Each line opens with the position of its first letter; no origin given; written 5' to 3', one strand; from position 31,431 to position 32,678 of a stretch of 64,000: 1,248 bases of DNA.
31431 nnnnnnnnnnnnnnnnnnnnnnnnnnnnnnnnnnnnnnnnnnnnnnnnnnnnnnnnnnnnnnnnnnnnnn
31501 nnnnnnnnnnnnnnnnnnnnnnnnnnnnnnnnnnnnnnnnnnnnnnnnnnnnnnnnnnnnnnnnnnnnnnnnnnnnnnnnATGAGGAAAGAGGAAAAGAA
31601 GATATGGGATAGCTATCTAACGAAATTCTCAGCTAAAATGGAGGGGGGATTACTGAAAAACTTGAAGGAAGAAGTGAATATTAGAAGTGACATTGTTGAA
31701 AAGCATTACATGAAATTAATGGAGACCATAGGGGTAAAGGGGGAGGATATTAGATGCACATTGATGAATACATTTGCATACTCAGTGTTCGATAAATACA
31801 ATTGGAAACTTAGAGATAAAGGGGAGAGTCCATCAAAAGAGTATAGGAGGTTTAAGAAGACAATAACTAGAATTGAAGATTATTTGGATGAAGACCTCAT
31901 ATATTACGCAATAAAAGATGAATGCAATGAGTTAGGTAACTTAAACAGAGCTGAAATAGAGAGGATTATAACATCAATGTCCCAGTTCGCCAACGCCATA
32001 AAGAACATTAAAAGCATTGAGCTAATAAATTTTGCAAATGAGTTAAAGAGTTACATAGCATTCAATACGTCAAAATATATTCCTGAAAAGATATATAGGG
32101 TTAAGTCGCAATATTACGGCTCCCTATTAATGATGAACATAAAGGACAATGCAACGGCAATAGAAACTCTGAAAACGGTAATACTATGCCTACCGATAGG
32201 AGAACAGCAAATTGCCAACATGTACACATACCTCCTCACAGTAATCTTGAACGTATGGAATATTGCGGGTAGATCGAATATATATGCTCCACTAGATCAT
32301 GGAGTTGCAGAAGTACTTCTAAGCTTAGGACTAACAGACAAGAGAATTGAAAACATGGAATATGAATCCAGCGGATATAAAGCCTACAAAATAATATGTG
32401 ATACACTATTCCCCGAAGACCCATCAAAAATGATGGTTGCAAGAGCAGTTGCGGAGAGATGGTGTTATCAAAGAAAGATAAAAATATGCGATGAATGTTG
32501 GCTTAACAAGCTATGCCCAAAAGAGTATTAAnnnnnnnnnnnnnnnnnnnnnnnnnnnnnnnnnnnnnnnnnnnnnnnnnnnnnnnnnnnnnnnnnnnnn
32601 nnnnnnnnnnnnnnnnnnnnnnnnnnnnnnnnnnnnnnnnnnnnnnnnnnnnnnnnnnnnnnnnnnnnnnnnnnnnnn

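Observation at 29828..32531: Overlapping pair of paralogous genes with EndoIII-like iron-sulfur C-termini, one fused to prenyltransferase/terpene-cyclase-type repeats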

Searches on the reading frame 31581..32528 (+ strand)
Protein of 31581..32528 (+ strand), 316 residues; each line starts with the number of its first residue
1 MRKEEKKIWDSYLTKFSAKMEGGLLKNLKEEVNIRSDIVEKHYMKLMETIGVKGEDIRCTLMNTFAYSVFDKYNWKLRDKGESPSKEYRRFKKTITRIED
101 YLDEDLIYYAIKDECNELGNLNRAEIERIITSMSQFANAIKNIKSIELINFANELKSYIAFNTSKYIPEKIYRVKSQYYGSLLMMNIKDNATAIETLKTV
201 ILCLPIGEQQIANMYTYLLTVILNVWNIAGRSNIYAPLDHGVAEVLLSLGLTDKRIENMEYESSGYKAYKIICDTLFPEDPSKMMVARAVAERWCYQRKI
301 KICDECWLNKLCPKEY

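Call 3: search_protein_families(library=pfam, proteins=[window:31581-32528:+], max_evalue=1)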
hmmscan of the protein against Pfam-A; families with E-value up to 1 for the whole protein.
window:31581-32528:+ (316 aa): 3 families
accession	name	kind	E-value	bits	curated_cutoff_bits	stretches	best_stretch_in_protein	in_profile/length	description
PF16064.11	DUF4806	-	0.0017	19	25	1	25-96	15-88/90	Domain of unknown function (DUF4806)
PF23966.1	DUF7294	-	0.15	12.6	27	0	90-110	42-62/66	Domain of unknown function (DUF7294)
PF02761.20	Cbl_N2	-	0.18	12.9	22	1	127-169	18-60/84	CBL proto-oncogene N-terminus, EF hand-like domain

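Call 4: search_protein_families(library=ncbifam, proteins=[window:31581-32528:+], max_evalue=1)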
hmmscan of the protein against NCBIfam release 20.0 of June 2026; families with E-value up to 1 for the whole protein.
window:31581-32528:+ (316 aa): 1 family
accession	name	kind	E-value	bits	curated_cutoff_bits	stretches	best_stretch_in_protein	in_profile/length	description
NF047620.1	FlgprotMotYVib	equivalog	0.11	12.1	400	1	85-184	137-231/271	flagellar protein MotY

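Call 6: find_homologous_proteins(query=window:31581-32528:+)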
Query window:31581-32528:+ (316 aa): 10 proteins with E <= 0.001 among 1021 candidates.
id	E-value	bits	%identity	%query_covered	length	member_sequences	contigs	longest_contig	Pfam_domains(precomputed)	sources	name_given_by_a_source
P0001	6.9e-200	681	95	100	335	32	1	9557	-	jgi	jgi:hypothetical protein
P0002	2.3e-186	636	88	100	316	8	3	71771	-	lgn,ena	-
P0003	2.1e-150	518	70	100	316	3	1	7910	-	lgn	-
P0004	2.4e-144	498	67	100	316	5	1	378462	-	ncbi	ncbi:MAG: hypothetical protein QXM35_00320 [Candidatus Methanomethylicia archaeon]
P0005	2.1e-138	479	65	100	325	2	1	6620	-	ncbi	ncbi:MAG: hypothetical protein QXI93_02985 [Candidatus Methanomethylicia archaeon]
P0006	1.2e-137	476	64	100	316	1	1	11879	-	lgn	-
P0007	4.7e-99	350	51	99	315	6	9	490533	-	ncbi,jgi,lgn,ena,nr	ncbi:MAG: hypothetical protein J7J22_04960 [Candidatus Verstraetearchaeota archaeon]|nr:hypothetical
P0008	9.1e-99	349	51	99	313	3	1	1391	-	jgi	-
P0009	1.6e-97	345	49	99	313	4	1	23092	-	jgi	-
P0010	2.2e-91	324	48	99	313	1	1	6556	-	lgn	-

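Call 7: search_solved_structures(query=window:31581-32528:+, max_evalue=10)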
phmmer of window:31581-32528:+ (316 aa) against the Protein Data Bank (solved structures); distinct sequences matched with E-value up to 10: 1.
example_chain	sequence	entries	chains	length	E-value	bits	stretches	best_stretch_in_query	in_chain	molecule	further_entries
8g9a_A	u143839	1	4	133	0.051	16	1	209-287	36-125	a resurrected ancestor (AncRNase) of the pancreatic-type RNases 2 and 3 sub-families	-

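Call 17: search_solved_structures(query=A4, max_evalue=10, show_alignments=3)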
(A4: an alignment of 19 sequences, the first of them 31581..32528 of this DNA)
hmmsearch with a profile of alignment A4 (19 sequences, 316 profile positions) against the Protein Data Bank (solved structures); distinct sequences matched with E-value up to 10: 0.

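Call 23: predict_structure(alignment_id=A3)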
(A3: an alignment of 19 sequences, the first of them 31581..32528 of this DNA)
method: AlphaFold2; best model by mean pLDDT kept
length: 316 residues; sequences in the alignment: 19
mean_pLDDT: 90.0   pTM: 0.91
mean pLDDT of the five models: 90.0, 82.8, 77.6, 77.5, 71.9
residues with pLDDT >= 90: 215; 70-90: 88; 50-70: 13; < 50: 0
segments of 3 or more residues with pLDDT < 50: none
pLDDT, mean of each block of 10 residues (from residue 1): 82 82 82 95 96 89 98 91 95 95 97 96 94 95 91 93 77 86 93 95 94 97 89 92 90 88 89 94 95 70 79 68
secondary structure, 60 per line:
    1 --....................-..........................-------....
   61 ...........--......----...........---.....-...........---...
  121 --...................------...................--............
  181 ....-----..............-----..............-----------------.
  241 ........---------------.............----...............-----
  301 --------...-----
elements in order: H3-22 H24-49 H57-71 H74-79 H84-94 H98-102 H104-114 H123-141 H148-166 H169-184 H190-203 H209-222 H240-248 H264-276 H281-295

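Call 27: find_encoding_contigs(protein=P0007, flank=8000, max_places=4)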
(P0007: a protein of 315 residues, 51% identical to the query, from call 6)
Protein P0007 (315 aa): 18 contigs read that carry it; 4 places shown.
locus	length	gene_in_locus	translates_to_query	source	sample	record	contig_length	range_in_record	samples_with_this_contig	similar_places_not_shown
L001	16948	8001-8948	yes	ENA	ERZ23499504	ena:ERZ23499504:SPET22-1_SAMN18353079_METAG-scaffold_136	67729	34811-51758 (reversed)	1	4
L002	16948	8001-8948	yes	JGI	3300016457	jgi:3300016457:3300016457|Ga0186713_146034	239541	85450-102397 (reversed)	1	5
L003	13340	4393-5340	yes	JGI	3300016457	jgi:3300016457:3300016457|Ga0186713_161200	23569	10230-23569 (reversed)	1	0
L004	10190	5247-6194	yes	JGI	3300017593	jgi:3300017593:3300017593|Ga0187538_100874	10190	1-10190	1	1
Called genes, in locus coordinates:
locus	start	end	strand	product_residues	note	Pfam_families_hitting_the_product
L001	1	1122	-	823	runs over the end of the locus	PF00246:Peptidase_M14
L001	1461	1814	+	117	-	-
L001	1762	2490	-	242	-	PF02663:FmdE, PF01258:zf-dskA_traR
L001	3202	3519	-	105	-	PF05402:PqqD (weak)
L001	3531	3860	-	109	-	PF21473:OB_Ssb-like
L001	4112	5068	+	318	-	PF08271:Zn_Ribbon_TF, PF00382:TFIIB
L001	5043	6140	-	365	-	PF12838:Fer4_7 (faint), PF00037:Fer4 (weak), PF13183:Fer4_8 (faint), PF13187:Fer4_9 (weak), PF13237:Fer4_10, PF04422:FrhB_FdhB_N, PF04432:FrhB_FdhB_C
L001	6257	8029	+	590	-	PF00432:Prenyltrans (weak), PF13243:SQHop_cyclase_C (weak)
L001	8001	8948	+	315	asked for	-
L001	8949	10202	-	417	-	PF01676:Metalloenzyme, PF10143:PhosphMutase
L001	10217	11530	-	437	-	-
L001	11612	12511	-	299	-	-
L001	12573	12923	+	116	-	-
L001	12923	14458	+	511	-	PF00246:Peptidase_M14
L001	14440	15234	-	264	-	PF05625:PAXNEB (faint), PF06745:ATPase, PF13481:AAA_25 (faint), PF23442:DUF7125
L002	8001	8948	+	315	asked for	-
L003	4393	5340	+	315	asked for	-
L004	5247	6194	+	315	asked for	-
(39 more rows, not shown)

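Call 33: search_protein_representatives(alignment_id=A4)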
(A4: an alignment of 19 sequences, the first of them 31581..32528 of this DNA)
Query: 19 sequences, 316 profile positions. Proteins with E-value up to 0.001 (for the whole library): 33; up to 1e-10: 27; up to 1e-30: 9. The best 33 are listed.
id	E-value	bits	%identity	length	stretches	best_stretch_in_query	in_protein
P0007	1.3e-128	445.4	-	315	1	3-316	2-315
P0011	2.4e-111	388.7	-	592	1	23-314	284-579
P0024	7.9e-61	222.8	-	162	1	155-316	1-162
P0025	3.6e-54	200.9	-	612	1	27-313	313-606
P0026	6.2e-48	180.4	-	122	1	195-316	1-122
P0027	1.5e-43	166.0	-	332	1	4-313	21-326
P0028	4.4e-42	161.2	-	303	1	27-313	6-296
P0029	3.9e-39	151.5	-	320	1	8-313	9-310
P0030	4.6e-37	144.7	-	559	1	26-313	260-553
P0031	6.3e-29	118.0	-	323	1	13-314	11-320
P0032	9.2e-28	114.1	-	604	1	23-314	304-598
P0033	2.5e-26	109.4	-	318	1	28-313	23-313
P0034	2.6e-26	109.4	-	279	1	28-313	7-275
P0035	9.5e-26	107.5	-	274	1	51-313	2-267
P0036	5.7e-25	104.9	-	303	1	23-314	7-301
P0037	9.5e-24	100.9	-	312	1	23-313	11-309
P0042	1.2e-16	77.6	-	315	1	34-313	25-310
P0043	3.8e-16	76.0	-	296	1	99-314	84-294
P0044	1.9e-14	70.4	-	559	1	25-313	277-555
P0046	8.2e-14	68.3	-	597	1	24-315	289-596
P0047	3.8e-11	59.6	-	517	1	132-313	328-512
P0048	1.0e-10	58.1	-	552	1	133-314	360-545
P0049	1.7e-09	54.1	-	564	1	52-316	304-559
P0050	2.4e-09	53.6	-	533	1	91-312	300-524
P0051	1.1e-06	44.9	-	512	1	138-313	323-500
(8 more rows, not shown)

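Call 35: search_protein_families(library=pfam, proteins=[P0025, P0030, P0032, P0044, P0046, P0047, P0048, P0049, P0050, P0051], max_evalue=0.01)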
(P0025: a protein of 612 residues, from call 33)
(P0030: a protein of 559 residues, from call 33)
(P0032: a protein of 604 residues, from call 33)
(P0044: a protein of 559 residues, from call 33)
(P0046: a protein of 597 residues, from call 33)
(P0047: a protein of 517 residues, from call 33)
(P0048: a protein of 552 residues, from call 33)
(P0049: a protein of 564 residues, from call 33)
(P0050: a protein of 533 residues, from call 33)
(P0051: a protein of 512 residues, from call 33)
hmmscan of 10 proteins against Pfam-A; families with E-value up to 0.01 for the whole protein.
P0025 (612 aa): 0 families

P0030 (559 aa): 0 families

P0032 (604 aa): 2 families
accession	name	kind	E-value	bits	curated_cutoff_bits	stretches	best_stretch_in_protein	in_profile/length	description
PF13243.12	SQHop_cyclase_C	-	0.0028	17.2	26.1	0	83-164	84-169/319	Squalene-hopene cyclase C-terminal domain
PF13249.12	SQHop_cyclase_N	-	0.0032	17.1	26.2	0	33-75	40-80/291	Squalene-hopene cyclase N-terminal domain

P0044 (559 aa): 0 families

P0046 (597 aa): 0 families

P0047 (517 aa): 0 families

P0048 (552 aa): 2 families
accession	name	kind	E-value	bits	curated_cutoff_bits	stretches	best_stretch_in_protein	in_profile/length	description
PF13243.12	SQHop_cyclase_C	-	0.00038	20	26.1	0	226-256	255-285/319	Squalene-hopene cyclase C-terminal domain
PF13249.12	SQHop_cyclase_N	-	0.001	18.7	26.2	0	144-201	45-103/291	Squalene-hopene cyclase N-terminal domain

P0049 (564 aa): 0 families

P0050 (533 aa): 0 families

P0051 (512 aa): 0 families

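Call 36: search_protein_families(library=pfam, alignment_id=A5, max_evalue=0.01)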
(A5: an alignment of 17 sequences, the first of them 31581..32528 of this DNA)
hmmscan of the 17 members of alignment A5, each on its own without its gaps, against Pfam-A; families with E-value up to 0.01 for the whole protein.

A. member 1, window:31581-32528:+ (316 aa): 1 family
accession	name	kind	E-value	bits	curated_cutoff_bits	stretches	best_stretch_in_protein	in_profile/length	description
PF16064.11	DUF4806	-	0.0017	19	25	1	25-96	15-88/90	Domain of unknown function (DUF4806)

B. families by the number of members that match (of 17 scanned): 2 families
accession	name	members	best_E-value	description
PF09674.15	DUF2400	2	0.004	Protein of unknown function (DUF2400)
PF16064.11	DUF4806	1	0.0017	Domain of unknown function (DUF4806)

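Call 37: list_cluster_members(proteins=[P0025, P0027, P0028, P0030, P0031, P0032, P0036, P0044, P0046, P0048])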
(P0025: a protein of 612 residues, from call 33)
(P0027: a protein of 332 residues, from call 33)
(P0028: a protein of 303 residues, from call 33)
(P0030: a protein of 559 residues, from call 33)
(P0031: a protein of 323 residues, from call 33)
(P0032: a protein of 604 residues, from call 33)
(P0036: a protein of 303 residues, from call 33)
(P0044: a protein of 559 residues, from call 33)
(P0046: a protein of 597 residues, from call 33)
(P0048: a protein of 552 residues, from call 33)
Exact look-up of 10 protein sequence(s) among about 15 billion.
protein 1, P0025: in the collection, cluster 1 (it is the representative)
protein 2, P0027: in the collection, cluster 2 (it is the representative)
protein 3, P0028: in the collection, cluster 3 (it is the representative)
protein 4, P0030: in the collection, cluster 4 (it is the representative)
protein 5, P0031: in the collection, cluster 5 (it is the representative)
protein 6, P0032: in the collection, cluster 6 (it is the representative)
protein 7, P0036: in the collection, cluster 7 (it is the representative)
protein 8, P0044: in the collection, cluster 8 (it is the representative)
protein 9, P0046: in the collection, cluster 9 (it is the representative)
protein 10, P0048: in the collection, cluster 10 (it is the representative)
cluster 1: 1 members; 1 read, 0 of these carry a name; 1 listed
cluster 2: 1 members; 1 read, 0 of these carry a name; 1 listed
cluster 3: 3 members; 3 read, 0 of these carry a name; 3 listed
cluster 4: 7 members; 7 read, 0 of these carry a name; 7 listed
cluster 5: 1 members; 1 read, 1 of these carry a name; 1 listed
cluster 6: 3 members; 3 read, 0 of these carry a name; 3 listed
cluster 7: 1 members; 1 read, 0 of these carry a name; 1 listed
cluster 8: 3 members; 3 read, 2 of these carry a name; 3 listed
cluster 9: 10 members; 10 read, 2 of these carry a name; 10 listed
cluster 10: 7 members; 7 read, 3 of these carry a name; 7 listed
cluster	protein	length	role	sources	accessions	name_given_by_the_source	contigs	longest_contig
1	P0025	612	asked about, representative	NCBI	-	-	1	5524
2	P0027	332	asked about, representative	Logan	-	-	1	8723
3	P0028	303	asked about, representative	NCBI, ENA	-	-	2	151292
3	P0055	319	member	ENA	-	-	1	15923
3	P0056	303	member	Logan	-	-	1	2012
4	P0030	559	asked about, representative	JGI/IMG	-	-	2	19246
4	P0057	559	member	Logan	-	-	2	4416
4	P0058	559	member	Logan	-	-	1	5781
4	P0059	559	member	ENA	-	-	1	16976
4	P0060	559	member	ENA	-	-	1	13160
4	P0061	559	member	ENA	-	-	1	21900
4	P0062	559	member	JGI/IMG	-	-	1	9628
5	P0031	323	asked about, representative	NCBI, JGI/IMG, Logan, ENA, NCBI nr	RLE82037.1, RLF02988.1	MAG: hypothetical protein DRJ51_02525 [Thermoprotei archaeon]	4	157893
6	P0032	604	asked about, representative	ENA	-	-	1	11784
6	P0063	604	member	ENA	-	-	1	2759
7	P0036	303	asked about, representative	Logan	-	-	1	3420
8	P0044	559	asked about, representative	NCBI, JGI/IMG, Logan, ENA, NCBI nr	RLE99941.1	MAG: hypothetical protein DRJ63_03785 [Thermoprotei archaeon]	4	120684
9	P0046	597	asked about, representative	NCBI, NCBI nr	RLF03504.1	MAG: hypothetical protein DRJ59_00315 [Thermoprotei archaeon]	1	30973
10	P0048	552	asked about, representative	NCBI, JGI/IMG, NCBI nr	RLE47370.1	MAG: hypothetical protein DRJ18_03340 [Candidatus Methanomethylicota archaeon] | MAG: hypothetical protein DRJ18_03340 [Candidatus Verstraetearchaeota archaeon]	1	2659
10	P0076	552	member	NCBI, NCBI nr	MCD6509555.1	MAG: hypothetical protein J7L11_04105 [Thermoprotei archaeon] | hypothetical protein [Thermoprotei archaeon]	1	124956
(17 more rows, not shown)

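Call 38: find_encoding_contigs(protein=P0031, flank=8000, max_places=2)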
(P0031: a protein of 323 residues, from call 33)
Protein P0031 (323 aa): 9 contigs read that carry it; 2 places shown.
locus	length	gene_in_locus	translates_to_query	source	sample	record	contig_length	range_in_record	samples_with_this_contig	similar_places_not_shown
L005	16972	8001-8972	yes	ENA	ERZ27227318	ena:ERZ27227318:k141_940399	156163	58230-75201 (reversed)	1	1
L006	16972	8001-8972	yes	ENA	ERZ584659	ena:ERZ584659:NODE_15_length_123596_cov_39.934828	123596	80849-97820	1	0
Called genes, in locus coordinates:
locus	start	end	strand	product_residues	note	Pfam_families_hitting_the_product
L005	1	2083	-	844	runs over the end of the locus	PF04406:TP6A_N, PF20768:Topo_VI_alpha, PF21180:TOP6A-Spo11_Toprim, PF14890:Intein_splicing, PF14528:LAGLIDADG_3 (weak), PF21180:TOP6A-Spo11_Toprim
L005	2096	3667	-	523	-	PF02518:HATPase_c, PF13589:HATPase_c_3 (weak), PF09239:Topo-VIb_trans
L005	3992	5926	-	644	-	PF01507:PAPS_reduct, PF13183:Fer4_8 (faint), PF00037:Fer4 (faint), PF12837:Fer4_6 (faint), PF13237:Fer4_10 (weak), PF14697:Fer4_21, PF12838:Fer4_7 (weak), PF13187:Fer4_9 (weak)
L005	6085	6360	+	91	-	-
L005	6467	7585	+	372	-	PF07431:DUF1512, PF23542:DUF1512_C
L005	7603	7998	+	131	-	-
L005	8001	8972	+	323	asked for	-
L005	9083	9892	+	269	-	-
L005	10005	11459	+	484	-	PF01406:tRNA-synt_1e, PF09334:tRNA-synt_1g, PF01921:tRNA-synt_1f (weak), PF00133:tRNA-synt_1, PF09334:tRNA-synt_1g (weak), PF09190:DALR_2, PF23493:CysS_C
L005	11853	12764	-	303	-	PF14397:ATPgrasp_ST (faint), PF02655:ATP-grasp_3, PF08443:RimK, PF02955:GSH-S_ATP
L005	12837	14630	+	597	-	-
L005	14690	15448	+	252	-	PF06745:ATPase, PF13481:AAA_25 (weak), PF23442:DUF7125 (weak)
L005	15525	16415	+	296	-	PF02475:TRM5-TYW2_MTfase (weak), PF01564:Spermine_synth, PF03602:Cons_hypoth95 (faint), PF13649:Methyltransf_25 (weak), PF05430:Methyltransf_30 (weak)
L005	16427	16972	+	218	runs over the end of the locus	PF00753:Lactamase_B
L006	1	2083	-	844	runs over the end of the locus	PF04406:TP6A_N, PF20768:Topo_VI_alpha, PF21180:TOP6A-Spo11_Toprim, PF14890:Intein_splicing, PF14528:LAGLIDADG_3 (weak), PF21180:TOP6A-Spo11_Toprim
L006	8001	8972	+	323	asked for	-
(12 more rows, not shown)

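Call 46: search_protein_families(library=pfam, alignment_id=A5, max_evalue=10)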
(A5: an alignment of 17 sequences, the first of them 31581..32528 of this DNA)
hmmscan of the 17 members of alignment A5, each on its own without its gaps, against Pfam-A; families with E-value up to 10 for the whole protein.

A. member 1, window:31581-32528:+ (316 aa): 3 families
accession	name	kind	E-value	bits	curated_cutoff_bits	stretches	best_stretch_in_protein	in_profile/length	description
PF16064.11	DUF4806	-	0.0017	19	25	1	25-96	15-88/90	Domain of unknown function (DUF4806)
PF23966.1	DUF7294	-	0.15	12.6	27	1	90-110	42-62/66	Domain of unknown function (DUF7294)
PF02761.20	Cbl_N2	-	0.18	12.9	22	1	127-169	18-60/84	CBL proto-oncogene N-terminus, EF hand-like domain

B. families by the number of members that match (of 17 scanned): 17 families
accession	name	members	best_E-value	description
PF09674.15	DUF2400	4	0.004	Protein of unknown function (DUF2400)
PF10576.14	EndIII_4Fe-2S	4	0.022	Iron-sulfur binding domain of endonuclease III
PF16064.11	DUF4806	1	0.0017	Domain of unknown function (DUF4806)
PF06777.17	HBB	1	0.018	Helical and beta-bridge domain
PF17027.11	Bromo_TP_like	1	0.069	Histone-fold protein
PF06207.16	DUF1002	1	0.098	Protein of unknown function (DUF1002)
PF11981.13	DUF3482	1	0.1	Domain of unknown function (DUF3482)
PF02817.22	E3_binding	1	0.11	e3 binding domain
PF15658.11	Latrotoxin_C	1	0.11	Latrotoxin C-terminal domain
PF23966.1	DUF7294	1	0.15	Domain of unknown function (DUF7294)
PF11441.14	MxiM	1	0.15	Pilot protein MxiM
PF15874.10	Il2rg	1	0.15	Putative Interleukin 2 receptor, gamma chain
PF01347.28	Vitellogenin_N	1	0.16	Lipoprotein amino terminal region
PF02761.20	Cbl_N2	1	0.18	CBL proto-oncogene N-terminus, EF hand-like domain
PF05597.16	Phasin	1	0.21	Poly(hydroxyalcanoate) granule associated protein (phasin)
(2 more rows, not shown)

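Call 53: fold_search(model_id=the predicted structure, library=pdb)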
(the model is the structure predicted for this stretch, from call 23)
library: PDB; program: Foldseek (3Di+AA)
matches with E <= 10: 76; with E <= 0.001: 0
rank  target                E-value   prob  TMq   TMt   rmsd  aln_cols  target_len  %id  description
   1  1xqo                  2.9e-01  0.51  0.27  0.33  14.3       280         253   15  Crystal structure of native Pa-AGOG, 8-oxoguanine DNA glycosylase from Pyrobaculum aerophilum (released 2004-11-16)
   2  6c26_A                1.1e+00  0.09  0.17  0.11  15.5       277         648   11  The Cryo-EM structure of a eukaryotic oligosaccharyl transferase complex (released 2018-01-31)
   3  8h4r_B                1.3e+00  0.03  0.12  0.13  18.9       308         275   13  The Crystal Structure of CDK3 and CyclinE1 Complex with Dinaciclib from Biortus (released 2023-10-11)
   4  7ou3_A                1.6e+00  0.35  0.35  0.41   8.9       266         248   12  Crystal structure of Tga-AGOG, an 8-oxoguanine DNA glycosylase from Thermococcus gammatolerans (released 2022-06-22)
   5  7ed6_B                2.1e+00  0.16  0.22  0.31  11.2       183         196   13  Crystal structure of Thermus thermophilus FakA ATP-binding domain (released 2022-03-16)
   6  7xf5_A                2.2e+00  0.04  0.15  0.09  22.4       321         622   12  Full length human CLC-2 channel in apo state (released 2023-05-03)
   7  8age_A                2.3e+00  0.06  0.18  0.11  15.3       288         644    9  Structure of yeast oligosaccharylransferase complex with acceptor peptide bound (released 2022-12-07)
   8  9dm5                  2.3e+00  0.05  0.15  0.14  17.7       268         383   11  Product-Bound mannosyltransferase PimE (released 2025-06-25)
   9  8agb_A                2.4e+00  0.07  0.20  0.12  15.8       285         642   13  Structure of yeast oligosaccharylransferase complex with lipid-linked oligosaccharide bound (released 2022-12-07)
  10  7ed9_B                2.8e+00  0.15  0.23  0.32  11.0       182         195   13  Crystal structure of selenomethionine-labeled Thermus thermophilus FakA ATP-binding domain (released 2022-03-16)
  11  3zmc_A                2.9e+00  0.04  0.14  0.16  18.9       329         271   11  Native structure of Farnesyl Pyrophosphate Synthase from Pseudomonas aeruginosa PA01, with bound substrate molecule Ge (released 2014-02-26)
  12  8zyy_R                2.9e+00  0.02  0.11  0.11  19.0       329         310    9  Cryo-EM structure of neurotensin receptor 1 in complex with beta-arrestin1 and SBI-553 (complex 2) (released 2025-04-09)
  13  7d06_A                2.9e+00  0.02  0.11  0.13  22.8       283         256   13  Cryo EM structure of the nucleotide free Acinetobacter MlaFEDB complex (released 2020-12-16)
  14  5e8k_A                3.2e+00  0.03  0.14  0.16  21.4       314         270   13  Crystal structure of polyprenyl pyrophosphate synthase 2 from Arabidopsis thaliana (released 2015-11-11)
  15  7ed6_A                3.3e+00  0.14  0.23  0.31  10.9       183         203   14  Crystal structure of Thermus thermophilus FakA ATP-binding domain (released 2022-03-16)
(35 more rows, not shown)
